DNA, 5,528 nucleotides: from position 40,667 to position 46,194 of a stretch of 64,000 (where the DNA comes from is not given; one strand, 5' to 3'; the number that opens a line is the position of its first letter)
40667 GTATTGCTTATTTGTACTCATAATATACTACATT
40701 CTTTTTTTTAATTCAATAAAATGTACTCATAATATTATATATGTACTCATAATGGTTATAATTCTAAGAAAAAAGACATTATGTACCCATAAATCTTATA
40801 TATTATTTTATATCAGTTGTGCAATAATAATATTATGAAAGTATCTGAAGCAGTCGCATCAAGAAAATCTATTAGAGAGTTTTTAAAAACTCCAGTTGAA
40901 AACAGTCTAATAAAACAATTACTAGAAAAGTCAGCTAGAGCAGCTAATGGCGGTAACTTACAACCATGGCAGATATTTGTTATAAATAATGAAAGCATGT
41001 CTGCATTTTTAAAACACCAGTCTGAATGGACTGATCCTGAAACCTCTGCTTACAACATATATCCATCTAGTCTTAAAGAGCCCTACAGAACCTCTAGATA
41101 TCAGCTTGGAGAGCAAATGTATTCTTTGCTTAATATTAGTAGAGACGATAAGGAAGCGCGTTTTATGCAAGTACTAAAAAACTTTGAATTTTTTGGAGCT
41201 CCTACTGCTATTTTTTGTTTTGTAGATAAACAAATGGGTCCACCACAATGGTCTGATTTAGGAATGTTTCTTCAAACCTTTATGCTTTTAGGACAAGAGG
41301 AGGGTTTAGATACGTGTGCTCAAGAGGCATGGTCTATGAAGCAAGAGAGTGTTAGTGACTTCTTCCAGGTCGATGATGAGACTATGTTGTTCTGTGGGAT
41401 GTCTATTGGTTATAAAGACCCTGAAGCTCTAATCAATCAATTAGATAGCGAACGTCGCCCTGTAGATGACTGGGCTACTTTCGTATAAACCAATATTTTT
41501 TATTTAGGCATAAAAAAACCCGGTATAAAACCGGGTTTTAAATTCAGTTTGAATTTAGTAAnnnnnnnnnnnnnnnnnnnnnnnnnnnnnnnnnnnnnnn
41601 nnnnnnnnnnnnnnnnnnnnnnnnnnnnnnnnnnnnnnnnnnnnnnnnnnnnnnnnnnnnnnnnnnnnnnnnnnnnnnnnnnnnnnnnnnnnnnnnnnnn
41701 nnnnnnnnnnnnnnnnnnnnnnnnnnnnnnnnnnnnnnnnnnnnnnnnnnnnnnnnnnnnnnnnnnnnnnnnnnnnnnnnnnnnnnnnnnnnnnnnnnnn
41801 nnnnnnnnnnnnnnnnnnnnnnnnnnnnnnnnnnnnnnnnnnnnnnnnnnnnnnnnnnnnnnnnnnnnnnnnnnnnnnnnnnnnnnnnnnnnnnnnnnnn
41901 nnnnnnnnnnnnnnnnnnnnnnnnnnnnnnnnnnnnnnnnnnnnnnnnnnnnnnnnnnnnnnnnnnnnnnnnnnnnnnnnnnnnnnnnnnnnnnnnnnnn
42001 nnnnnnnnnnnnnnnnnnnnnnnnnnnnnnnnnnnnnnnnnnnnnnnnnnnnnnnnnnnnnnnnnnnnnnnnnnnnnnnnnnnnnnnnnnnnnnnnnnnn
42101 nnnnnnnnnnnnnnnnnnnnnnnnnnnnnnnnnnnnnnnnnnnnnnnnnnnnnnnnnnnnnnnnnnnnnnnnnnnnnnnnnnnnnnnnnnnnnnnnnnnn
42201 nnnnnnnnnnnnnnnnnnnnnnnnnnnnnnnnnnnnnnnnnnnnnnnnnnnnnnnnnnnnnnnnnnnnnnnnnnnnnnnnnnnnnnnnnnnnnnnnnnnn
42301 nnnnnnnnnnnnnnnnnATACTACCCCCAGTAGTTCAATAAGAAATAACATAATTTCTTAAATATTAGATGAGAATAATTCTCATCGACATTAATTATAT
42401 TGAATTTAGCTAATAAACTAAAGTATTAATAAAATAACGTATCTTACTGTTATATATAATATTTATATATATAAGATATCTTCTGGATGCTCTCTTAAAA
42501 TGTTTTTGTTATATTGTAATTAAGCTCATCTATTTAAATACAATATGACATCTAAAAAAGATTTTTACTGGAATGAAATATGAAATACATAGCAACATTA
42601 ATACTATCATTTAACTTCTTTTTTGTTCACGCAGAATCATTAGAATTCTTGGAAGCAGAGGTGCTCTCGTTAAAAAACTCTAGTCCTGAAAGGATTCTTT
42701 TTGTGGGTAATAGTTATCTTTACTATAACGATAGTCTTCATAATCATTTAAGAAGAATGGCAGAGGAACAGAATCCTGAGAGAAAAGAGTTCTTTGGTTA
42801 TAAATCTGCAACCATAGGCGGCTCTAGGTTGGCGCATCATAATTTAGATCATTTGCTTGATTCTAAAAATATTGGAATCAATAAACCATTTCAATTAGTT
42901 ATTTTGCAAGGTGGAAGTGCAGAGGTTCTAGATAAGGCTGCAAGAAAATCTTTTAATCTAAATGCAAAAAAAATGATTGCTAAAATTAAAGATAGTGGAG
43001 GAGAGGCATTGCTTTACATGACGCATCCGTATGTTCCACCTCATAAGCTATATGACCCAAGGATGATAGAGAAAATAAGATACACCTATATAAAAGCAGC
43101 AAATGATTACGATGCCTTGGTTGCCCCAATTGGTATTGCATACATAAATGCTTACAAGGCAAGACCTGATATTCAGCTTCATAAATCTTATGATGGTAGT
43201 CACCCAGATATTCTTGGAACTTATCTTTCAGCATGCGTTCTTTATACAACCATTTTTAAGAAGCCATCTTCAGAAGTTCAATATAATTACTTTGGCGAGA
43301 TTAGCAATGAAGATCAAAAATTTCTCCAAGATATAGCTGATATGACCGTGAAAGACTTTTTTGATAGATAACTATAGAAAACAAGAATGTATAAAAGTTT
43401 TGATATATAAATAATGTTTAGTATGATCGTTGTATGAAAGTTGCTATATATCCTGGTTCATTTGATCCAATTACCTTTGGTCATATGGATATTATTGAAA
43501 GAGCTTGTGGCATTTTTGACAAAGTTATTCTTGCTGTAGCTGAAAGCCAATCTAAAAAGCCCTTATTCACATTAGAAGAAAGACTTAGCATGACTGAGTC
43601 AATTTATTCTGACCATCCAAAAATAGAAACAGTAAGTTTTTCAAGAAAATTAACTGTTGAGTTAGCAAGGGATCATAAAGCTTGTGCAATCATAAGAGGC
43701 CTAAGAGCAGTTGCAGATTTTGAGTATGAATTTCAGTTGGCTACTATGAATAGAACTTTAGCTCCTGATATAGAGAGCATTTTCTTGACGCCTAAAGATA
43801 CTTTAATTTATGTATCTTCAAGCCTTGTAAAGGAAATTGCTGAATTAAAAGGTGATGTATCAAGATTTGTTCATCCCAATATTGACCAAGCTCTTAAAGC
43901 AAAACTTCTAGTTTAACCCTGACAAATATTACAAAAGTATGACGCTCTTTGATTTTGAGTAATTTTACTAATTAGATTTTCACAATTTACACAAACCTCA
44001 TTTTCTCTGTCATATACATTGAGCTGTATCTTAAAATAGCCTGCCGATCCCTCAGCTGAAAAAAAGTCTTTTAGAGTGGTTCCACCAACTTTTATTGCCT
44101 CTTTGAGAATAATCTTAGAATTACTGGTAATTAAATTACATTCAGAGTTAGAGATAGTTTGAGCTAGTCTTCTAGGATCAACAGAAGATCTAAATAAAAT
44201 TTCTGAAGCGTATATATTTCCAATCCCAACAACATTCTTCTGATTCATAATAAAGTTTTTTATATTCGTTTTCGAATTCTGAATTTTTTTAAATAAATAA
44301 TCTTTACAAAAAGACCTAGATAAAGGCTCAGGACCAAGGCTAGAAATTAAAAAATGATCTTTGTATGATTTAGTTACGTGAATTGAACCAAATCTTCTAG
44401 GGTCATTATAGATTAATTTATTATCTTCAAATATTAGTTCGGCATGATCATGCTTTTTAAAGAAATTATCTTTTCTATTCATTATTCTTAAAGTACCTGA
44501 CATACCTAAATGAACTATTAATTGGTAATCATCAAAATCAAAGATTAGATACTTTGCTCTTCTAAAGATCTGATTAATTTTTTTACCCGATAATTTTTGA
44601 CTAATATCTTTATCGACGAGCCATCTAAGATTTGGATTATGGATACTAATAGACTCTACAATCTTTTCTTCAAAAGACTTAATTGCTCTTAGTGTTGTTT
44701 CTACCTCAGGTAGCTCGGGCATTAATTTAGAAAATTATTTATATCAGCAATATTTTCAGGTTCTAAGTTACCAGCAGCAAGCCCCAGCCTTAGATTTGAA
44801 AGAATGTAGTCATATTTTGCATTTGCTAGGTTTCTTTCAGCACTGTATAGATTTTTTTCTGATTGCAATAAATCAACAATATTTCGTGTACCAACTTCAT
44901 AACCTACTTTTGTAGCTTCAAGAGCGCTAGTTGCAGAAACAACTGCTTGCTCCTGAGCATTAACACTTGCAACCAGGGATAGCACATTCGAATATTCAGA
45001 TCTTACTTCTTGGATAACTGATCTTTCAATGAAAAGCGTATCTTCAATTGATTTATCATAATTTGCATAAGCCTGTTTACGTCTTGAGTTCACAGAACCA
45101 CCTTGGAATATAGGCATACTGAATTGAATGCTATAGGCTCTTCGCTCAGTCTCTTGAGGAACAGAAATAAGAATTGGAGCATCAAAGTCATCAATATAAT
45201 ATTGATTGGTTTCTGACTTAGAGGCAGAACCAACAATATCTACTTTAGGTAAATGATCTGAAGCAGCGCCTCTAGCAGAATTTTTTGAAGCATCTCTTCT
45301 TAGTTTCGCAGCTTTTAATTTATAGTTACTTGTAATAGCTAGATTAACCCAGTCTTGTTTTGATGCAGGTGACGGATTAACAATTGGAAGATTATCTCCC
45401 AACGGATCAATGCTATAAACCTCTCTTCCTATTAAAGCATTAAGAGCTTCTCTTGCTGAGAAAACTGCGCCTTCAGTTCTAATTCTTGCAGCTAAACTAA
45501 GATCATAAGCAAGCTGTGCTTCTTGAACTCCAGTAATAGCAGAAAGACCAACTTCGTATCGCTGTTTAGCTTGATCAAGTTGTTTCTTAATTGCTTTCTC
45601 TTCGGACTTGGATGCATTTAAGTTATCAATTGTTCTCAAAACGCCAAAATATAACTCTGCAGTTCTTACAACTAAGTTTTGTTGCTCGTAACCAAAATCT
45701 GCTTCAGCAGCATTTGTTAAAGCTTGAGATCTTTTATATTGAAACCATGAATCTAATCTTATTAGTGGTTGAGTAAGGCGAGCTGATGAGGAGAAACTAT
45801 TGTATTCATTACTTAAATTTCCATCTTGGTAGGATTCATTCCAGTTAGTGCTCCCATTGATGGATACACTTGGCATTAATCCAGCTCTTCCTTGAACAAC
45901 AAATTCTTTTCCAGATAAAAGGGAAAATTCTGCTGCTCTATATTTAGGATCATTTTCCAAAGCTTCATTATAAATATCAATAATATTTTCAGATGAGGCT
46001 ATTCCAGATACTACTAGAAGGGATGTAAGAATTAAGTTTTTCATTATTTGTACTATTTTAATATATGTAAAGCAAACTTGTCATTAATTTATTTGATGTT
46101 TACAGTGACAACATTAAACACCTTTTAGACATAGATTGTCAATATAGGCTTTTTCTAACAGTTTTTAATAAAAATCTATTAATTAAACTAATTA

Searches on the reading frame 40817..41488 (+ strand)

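Call 8: search_protein_families(library=pfam, proteins=[window:40817-41488:+])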
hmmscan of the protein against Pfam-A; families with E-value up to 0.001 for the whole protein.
window:40817-41488:+ (223 aa): 2 families
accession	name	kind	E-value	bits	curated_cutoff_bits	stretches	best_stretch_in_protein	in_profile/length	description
PF00881.29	Nitroreductase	-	1.7e-26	93.9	23.5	1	13-199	1-167/167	Nitroreductase family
PF14512.11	TM1586_NiRdase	-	2.6e-08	34.2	27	0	9-69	2-61/215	Putative TM nitroreductase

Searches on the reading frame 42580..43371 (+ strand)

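Call 8: search_protein_families(library=pfam, proteins=[window:42580-43371:+])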
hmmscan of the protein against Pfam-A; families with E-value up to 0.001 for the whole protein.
window:42580-43371:+ (263 aa): 1 family
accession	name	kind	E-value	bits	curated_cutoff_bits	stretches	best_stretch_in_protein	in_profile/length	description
PF16227.11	DUF4886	-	4.8e-07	29.5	26.7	1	161-253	148-239/242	Domain of unknown function (DUF4886)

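Call 24: search_protein_families(library=ncbifam, proteins=[window:42580-43371:+], max_evalue=0.00001)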
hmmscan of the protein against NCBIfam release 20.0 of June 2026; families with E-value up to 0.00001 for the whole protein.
window:42580-43371:+ (263 aa): 0 families

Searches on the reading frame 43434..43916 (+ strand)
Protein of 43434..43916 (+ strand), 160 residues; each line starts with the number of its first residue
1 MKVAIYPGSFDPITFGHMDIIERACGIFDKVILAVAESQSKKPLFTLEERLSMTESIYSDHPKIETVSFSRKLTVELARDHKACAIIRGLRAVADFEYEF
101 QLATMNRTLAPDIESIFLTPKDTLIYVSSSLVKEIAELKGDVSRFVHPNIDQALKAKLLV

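Call 13: search_protein_families(library=pfam, proteins=[window:43434-43916:+], max_evalue=0.00001)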
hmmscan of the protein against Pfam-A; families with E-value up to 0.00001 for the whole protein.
window:43434-43916:+ (160 aa): 1 family
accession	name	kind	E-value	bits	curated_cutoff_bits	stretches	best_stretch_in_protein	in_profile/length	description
PF01467.32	CTP_transf_like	-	2.8e-25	89.5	21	1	5-134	1-132/133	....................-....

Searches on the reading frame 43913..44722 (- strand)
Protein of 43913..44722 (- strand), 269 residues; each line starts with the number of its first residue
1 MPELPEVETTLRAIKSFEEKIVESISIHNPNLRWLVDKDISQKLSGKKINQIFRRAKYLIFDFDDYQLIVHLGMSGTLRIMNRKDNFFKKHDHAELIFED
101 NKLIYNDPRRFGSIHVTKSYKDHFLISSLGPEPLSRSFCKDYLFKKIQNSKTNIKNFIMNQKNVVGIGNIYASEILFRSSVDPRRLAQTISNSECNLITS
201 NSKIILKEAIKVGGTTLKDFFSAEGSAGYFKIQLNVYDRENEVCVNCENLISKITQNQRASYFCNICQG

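Call 13: search_protein_families(library=pfam, proteins=[window:43913-44722:-], max_evalue=0.00001)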
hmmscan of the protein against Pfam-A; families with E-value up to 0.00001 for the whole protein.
window:43913-44722:- (269 aa): 2 families
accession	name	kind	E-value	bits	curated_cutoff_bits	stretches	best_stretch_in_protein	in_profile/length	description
PF01149.29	Fapy_DNA_glyco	-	1e-30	107.2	25.5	1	1-114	1-117/117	Formamidopyrimidine-DNA glycosylase N-terminal domain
PF06831.19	H2TH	-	1.7e-29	102.1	34.7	1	129-219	1-91/93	Formamidopyrimidine-DNA glycosylase H2TH domain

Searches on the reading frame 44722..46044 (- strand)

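Call 13: search_protein_families(library=pfam, proteins=[window:44722-46044:-], max_evalue=0.00001)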
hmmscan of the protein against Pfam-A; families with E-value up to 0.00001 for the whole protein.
window:44722-46044:- (440 aa): 1 family
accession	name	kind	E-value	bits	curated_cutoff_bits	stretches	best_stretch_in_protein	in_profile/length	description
PF02321.23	OEP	-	3.3e-55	187.2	22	2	230-422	2-184/187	Outer membrane efflux protein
